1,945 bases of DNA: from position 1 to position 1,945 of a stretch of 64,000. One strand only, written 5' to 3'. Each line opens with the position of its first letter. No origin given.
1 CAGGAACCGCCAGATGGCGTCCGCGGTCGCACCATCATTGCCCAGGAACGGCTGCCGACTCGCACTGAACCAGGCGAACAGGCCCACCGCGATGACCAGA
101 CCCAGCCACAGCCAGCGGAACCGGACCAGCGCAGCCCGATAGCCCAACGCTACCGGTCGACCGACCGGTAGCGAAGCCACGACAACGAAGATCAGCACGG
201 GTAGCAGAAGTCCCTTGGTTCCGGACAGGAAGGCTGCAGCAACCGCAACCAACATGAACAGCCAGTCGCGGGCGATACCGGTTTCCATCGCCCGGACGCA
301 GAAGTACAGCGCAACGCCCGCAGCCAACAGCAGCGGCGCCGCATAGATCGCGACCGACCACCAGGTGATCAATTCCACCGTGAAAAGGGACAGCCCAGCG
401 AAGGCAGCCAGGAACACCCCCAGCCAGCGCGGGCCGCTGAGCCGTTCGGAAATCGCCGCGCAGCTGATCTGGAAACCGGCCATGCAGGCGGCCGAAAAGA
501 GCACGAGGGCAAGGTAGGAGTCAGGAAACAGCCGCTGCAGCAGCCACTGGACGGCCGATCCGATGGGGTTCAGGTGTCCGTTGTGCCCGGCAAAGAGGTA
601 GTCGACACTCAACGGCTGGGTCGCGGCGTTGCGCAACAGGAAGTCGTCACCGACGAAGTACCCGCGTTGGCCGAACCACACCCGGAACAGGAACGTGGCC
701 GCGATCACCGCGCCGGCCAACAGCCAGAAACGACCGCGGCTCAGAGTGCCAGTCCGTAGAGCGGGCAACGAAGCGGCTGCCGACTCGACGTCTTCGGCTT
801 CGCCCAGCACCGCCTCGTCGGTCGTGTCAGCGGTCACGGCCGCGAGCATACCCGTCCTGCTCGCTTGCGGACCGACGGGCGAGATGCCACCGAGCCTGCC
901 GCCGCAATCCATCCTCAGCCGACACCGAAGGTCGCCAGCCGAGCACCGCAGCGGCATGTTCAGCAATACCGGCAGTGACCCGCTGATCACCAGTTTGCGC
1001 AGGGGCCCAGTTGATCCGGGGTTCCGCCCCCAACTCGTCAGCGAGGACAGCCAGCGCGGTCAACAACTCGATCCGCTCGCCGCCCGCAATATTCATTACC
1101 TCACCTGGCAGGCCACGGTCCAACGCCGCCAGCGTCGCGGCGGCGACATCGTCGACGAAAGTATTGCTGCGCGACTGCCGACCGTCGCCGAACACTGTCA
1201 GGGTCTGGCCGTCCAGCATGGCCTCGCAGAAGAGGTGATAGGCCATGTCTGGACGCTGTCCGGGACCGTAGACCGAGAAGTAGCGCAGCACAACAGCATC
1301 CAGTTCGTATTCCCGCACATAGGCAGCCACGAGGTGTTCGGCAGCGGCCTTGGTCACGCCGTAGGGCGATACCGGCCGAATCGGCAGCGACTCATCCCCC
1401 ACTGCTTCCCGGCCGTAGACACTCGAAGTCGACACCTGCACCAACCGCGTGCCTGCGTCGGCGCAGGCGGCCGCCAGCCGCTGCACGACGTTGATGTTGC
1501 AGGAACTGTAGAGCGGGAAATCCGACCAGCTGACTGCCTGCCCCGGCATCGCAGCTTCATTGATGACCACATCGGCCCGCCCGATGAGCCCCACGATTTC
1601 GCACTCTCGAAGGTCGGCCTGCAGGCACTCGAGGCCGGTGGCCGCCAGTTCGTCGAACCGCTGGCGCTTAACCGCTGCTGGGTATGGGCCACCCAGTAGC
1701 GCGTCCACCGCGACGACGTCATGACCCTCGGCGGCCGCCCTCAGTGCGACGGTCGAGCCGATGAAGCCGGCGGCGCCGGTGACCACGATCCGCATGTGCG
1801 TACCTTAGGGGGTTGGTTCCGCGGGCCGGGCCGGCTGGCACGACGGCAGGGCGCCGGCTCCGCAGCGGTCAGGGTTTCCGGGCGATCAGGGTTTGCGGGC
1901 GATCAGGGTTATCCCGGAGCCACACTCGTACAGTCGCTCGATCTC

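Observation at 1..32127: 32-kb wall-glycan locus joining Emb-like, AftD-like and other GT-C proteins to an unusual cytoplasmic tailoring set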

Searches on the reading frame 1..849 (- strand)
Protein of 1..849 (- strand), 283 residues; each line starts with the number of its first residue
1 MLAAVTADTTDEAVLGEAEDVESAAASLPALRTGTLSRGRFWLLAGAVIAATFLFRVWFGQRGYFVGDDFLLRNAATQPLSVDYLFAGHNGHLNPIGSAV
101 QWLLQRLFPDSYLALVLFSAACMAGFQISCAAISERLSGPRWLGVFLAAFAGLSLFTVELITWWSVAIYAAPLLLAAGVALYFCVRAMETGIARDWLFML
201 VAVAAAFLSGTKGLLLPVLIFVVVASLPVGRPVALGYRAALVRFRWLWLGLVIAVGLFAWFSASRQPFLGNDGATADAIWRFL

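Call 5: search_protein_families(library=pfam, proteins=[window:1-849:-], max_evalue=0.01)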
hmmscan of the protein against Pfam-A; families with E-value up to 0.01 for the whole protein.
window:1-849:- (283 aa): 1 family
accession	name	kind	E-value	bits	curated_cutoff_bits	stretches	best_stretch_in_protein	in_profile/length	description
PF13231.12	PMT_2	-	7.6e-07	29.9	26.1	1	95-258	4-154/160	Dolichyl-phosphate-mannose-protein mannosyltransferase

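Call 9: search_protein_families(library=ncbifam, proteins=[window:1-849:-], max_evalue=0.01)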
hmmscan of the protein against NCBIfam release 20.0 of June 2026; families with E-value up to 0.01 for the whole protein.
window:1-849:- (283 aa): 0 families

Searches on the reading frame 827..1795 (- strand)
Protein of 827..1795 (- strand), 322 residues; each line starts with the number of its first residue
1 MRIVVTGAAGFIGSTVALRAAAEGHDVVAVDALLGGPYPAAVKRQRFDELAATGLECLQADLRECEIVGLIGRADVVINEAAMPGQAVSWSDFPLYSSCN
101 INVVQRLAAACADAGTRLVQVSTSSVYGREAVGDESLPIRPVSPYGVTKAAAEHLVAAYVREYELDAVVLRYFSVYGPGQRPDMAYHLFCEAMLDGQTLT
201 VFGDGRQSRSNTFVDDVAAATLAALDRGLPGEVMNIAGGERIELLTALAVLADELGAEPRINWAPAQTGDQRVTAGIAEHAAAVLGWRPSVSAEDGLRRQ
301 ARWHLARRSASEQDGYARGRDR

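Call 5: search_protein_families(library=pfam, proteins=[window:827-1795:-], max_evalue=0.01)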
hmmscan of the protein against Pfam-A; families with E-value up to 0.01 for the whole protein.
window:827-1795:- (322 aa): 10 families
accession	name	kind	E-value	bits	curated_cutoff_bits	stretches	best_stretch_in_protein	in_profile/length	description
PF01370.27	Epimerase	-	1e-50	172.8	20.9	1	3-237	1-240/240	NAD dependent epimerase/dehydratase family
PF16363.11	GDP_Man_Dehyd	-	3.2e-35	122.6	27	1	5-299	2-331/332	GDP-mannose 4,6 dehydratase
PF04321.23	RmlD_sub_bind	-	3.5e-19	69.4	27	1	1-230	1-202/287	RmlD substrate binding domain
PF01073.25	3Beta_HSD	-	1.5e-12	47.6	22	1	4-225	1-229/280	3-beta hydroxysteroid dehydrogenase/isomerase family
PF07993.18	NAD_binding_4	-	2.2e-05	24.2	20.1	1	70-219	85-256/258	Male sterility protein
PF00106.31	adh_short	-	2.7e-05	24.2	26.6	1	3-165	3-169/195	short chain dehydrogenase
PF13460.12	NAD_binding_10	-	4.3e-05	23.9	27.2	1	7-171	1-142/184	NAD(P)H-binding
PF05368.20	NmrA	-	0.00019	21.5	27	1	2-117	4-100/298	NmrA-like family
PF02719.21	Polysacc_synt_2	-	0.0069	16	20.2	0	3-247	1-239/293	Polysaccharide biosynthesis protein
PF00056.29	Ldh_1_N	-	0.0096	16.4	27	0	1-23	1-23/141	lactate/malate dehydrogenase, NAD binding domain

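Call 9: search_protein_families(library=ncbifam, proteins=[window:827-1795:-], max_evalue=0.01)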
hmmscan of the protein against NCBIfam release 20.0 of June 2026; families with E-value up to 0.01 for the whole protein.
window:827-1795:- (322 aa): 40 families (the best 25 are shown)
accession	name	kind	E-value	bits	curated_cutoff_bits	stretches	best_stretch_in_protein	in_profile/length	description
TIGR01181.1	dTDP_gluc_dehyt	equivalog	2.5e-41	141.8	365.1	1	2-310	1-317/321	dTDP-glucose 4,6-dehydratase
TIGR01179.1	galE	equivalog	4.5e-26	91.5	262.3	1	2-305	1-326/332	UDP-glucose 4-epimerase GalE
NF007490.0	PRK10084.1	subfamily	1.4e-25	90.1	649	1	135-309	157-339/361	dTDP-glucose 4,6-dehydratase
NF007582.0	PRK10217.1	equivalog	1.5e-25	90.1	698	1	114-315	125-344/355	dTDP-glucose 4,6-dehydratase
TIGR04180.1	EDH_00030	hypoth_equivalog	2.8e-25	89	475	1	3-263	1-264/297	NAD-dependent 4,6-dehydratase LegB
TIGR02197.1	heptose_epim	equivalog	2e-22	79.8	274.6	1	3-266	1-271/316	ADP-glyceromanno-heptose 6-epimerase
NF011728.1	PRK15181.1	equivalog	3.2e-19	69.1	760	1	2-309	17-342/348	Vi polysaccharide biosynthesis UDP-N-acetylglucosaminuronic acid C-4 epimerase TviC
NF042422.1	oxyalk_red_OleD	equivalog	5.8e-19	68.6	580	1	1-231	1-221/329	2-alkyl-3-oxoalkanoate reductase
TIGR01214.1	rmlD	equivalog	8.6e-16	57.9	224.05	1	2-227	1-199/285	dTDP-4-dehydrorhamnose reductase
NF043036.1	ErythonDh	equivalog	1.4e-14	54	325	1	1-187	1-191/321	D-erythronate dehydrogenase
NF007956.0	PRK10675.1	subfamily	5.9e-13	48.6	394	1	1-303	1-328/338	UDP-glucose 4-epimerase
NF047922.1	GDPFucSynFcl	equivalog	3.5e-12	46.4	500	1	109-308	91-305/308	GDP-L-fucose synthase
NF042423.1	oxyalk_red_Shew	equivalog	1.3e-11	44.2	580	1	2-221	10-217/331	2-alkyl-3-oxoalkanoate reductase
TIGR03466.1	HpnA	hypoth_equivalog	1.1e-10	40.9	367.65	1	2-298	2-286/327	hopanoid-associated sugar epimerase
NF008360.0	PRK11150.1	equivalog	1.4e-10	40.9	452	1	3-245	2-243/310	ADP-glyceromanno-heptose 6-epimerase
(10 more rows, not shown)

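Call 40: search_solved_structures(query=window:827-1795:-, max_evalue=1e-10)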
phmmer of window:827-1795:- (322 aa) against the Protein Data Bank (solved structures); distinct sequences matched with E-value up to 1e-10: 69 (the best 60 are shown).
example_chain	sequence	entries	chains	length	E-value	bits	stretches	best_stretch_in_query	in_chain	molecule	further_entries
6zl6_A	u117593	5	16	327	7.9e-59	202.7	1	1-300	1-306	Epimerase domain-containing protein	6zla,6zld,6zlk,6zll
6zlj_A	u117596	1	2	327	2.9e-58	200.9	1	1-300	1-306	Epimerase domain-containing protein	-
6kv9_A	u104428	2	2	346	7.8e-53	183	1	3-316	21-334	MoeE5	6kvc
5u4q_A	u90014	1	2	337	1.6e-40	142.6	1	1-304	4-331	dTDP-glucose 4,6-dehydratase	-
1r6d_A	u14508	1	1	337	2.4e-35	125.6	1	1-308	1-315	TDP-glucose-4,6-dehydratase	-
1r66_A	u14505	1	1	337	3.7e-35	125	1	1-308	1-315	TDP-glucose-4,6-dehydratase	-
4zrm_A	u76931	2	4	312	3.5e-31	111.9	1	1-301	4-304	UDP-glucose 4-epimerase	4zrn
7ys8_A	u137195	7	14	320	4.1e-31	111.7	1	1-303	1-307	UDP-glucose 4-epimerase | UDP-glucose 4-epimerase along with EC 5.1.3.2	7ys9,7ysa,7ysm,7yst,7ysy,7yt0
8shh_A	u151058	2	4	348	1.6e-30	109.8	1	2-308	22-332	dTDP-glucose 4,6-dehydratase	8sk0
6bwl_A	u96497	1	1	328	2e-28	102.9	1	1-304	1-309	Pal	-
3icp_A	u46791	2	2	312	4.4e-28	101.8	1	1-301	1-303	NAD-dependent epimerase/dehydratase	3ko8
6dnt_A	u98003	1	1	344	1.3e-26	97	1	2-307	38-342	NAD-dependent epimerase/dehydratase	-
2p5u_A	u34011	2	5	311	1.7e-26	96.5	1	1-299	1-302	UDP-glucose 4-epimerase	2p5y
3ehe_A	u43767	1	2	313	2e-26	96.3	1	3-302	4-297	UDP-glucose 4-epimerase (GalE-1)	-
3aw9_A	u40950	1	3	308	3e-26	95.7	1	1-301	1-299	NAD-dependent epimerase/dehydratase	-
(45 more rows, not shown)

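Call 53: find_encoding_contigs(protein=window:827-1795:-, flank=10000, max_places=3)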
Protein window:827-1795:- (322 aa): 6 contigs read that carry it; 3 places shown.
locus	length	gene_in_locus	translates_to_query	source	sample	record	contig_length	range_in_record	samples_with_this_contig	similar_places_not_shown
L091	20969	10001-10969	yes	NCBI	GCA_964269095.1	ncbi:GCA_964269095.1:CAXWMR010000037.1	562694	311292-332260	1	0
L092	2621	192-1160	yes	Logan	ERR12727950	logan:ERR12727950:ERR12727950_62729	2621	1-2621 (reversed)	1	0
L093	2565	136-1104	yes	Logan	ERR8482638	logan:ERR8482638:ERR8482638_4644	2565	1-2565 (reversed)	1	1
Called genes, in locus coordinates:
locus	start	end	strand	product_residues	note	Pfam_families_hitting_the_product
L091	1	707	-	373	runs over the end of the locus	-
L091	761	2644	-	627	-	-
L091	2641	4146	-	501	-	PF13489:Methyltransf_23, PF08241:Methyltransf_11 (weak), PF08242:Methyltransf_12 (weak), PF13649:Methyltransf_25 (weak), PF13847:Methyltransf_31 (weak), PF00535:Glycos_transf_2, PF13641:Glyco_tranf_2_3 (weak)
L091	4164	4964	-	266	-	PF08241:Methyltransf_11 (weak)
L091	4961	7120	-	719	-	PF00535:Glycos_transf_2, PF13641:Glyco_tranf_2_3 (weak)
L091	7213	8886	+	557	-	PF13522:GATase_6, PF13537:GATase_7, PF00733:Asn_synthase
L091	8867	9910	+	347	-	PF13489:Methyltransf_23, PF01209:Ubie_methyltran, PF13847:Methyltransf_31, PF08241:Methyltransf_11, PF08242:Methyltransf_12, PF13649:Methyltransf_25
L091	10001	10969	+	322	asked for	PF01073:3Beta_HSD, PF01370:Epimerase, PF04321:RmlD_sub_bind, PF07993:NAD_binding_4 (faint), PF16363:GDP_Man_Dehyd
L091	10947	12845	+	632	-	-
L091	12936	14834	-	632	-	-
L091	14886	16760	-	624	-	-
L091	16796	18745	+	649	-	PF01757:Acyl_transf_3, PF04311:DUF459 (weak)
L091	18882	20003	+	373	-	-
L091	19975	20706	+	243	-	-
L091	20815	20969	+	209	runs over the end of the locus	PF01814:Hemerythrin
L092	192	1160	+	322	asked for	PF01073:3Beta_HSD, PF01370:Epimerase, PF04321:RmlD_sub_bind, PF07993:NAD_binding_4 (faint), PF16363:GDP_Man_Dehyd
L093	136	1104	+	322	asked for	PF01073:3Beta_HSD, PF01370:Epimerase, PF04321:RmlD_sub_bind, PF07993:NAD_binding_4 (faint), PF16363:GDP_Man_Dehyd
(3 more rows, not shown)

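Call 69: search_protein_families(library=pfam, proteins=[L091:12936-14834:-], max_evalue=0.01)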
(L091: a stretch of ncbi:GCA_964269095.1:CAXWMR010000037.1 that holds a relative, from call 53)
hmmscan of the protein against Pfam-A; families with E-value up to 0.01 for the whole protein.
L091:12936-14834:- (632 aa): 0 families

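Call 78: search_protein_families(library=pfam, proteins=[L091:14886-16760:-, L091:10947-12845:+, L091:16796-18745:+], max_evalue=5)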
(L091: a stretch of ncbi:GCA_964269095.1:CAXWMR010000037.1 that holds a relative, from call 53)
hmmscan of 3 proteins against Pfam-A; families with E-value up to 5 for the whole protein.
L091:14886-16760:- (624 aa): 1 family
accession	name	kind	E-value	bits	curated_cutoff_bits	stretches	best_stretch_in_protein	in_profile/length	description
PF09134.16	Invasin_D3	-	0.068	14.1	33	1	556-614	16-70/98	Invasin, domain 3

L091:10947-12845:+ (632 aa): 2 families
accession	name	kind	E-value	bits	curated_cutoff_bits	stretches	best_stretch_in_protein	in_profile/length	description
PF13231.12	PMT_2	-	4.8e-05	24.1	26.1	1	95-258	4-154/160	Dolichyl-phosphate-mannose-protein mannosyltransferase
PF20342.3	DUF6637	-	0.23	12.1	27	0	323-354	19-50/103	Family of unknown function (DUF6637)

L091:16796-18745:+ (649 aa): 3 families
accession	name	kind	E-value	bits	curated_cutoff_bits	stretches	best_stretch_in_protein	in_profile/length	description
PF01757.29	Acyl_transf_3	-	3.9e-32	112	31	1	37-372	2-325/326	Acyltransferase domain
PF04311.20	DUF459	-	2.9e-07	30.5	27.2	1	435-642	2-195/197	Protein of unknown function (DUF459)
PF19040.6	SGNH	-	1.1e-05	25.7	27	1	432-637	23-242/248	SGNH domain (fused to AT3 domains)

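Call 83: search_solved_structures(query=window:827-1795:-, max_evalue=1e-50, show_alignments=3)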
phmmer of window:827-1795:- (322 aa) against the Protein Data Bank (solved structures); distinct sequences matched with E-value up to 1e-50: 3.
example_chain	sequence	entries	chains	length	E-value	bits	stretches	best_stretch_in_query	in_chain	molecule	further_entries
6zl6_A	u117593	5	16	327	7.9e-59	202.7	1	1-300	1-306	Epimerase domain-containing protein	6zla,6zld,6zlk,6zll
6zlj_A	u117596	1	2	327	2.9e-58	200.9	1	1-300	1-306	Epimerase domain-containing protein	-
6kv9_A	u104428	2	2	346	7.8e-53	183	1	3-316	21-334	MoeE5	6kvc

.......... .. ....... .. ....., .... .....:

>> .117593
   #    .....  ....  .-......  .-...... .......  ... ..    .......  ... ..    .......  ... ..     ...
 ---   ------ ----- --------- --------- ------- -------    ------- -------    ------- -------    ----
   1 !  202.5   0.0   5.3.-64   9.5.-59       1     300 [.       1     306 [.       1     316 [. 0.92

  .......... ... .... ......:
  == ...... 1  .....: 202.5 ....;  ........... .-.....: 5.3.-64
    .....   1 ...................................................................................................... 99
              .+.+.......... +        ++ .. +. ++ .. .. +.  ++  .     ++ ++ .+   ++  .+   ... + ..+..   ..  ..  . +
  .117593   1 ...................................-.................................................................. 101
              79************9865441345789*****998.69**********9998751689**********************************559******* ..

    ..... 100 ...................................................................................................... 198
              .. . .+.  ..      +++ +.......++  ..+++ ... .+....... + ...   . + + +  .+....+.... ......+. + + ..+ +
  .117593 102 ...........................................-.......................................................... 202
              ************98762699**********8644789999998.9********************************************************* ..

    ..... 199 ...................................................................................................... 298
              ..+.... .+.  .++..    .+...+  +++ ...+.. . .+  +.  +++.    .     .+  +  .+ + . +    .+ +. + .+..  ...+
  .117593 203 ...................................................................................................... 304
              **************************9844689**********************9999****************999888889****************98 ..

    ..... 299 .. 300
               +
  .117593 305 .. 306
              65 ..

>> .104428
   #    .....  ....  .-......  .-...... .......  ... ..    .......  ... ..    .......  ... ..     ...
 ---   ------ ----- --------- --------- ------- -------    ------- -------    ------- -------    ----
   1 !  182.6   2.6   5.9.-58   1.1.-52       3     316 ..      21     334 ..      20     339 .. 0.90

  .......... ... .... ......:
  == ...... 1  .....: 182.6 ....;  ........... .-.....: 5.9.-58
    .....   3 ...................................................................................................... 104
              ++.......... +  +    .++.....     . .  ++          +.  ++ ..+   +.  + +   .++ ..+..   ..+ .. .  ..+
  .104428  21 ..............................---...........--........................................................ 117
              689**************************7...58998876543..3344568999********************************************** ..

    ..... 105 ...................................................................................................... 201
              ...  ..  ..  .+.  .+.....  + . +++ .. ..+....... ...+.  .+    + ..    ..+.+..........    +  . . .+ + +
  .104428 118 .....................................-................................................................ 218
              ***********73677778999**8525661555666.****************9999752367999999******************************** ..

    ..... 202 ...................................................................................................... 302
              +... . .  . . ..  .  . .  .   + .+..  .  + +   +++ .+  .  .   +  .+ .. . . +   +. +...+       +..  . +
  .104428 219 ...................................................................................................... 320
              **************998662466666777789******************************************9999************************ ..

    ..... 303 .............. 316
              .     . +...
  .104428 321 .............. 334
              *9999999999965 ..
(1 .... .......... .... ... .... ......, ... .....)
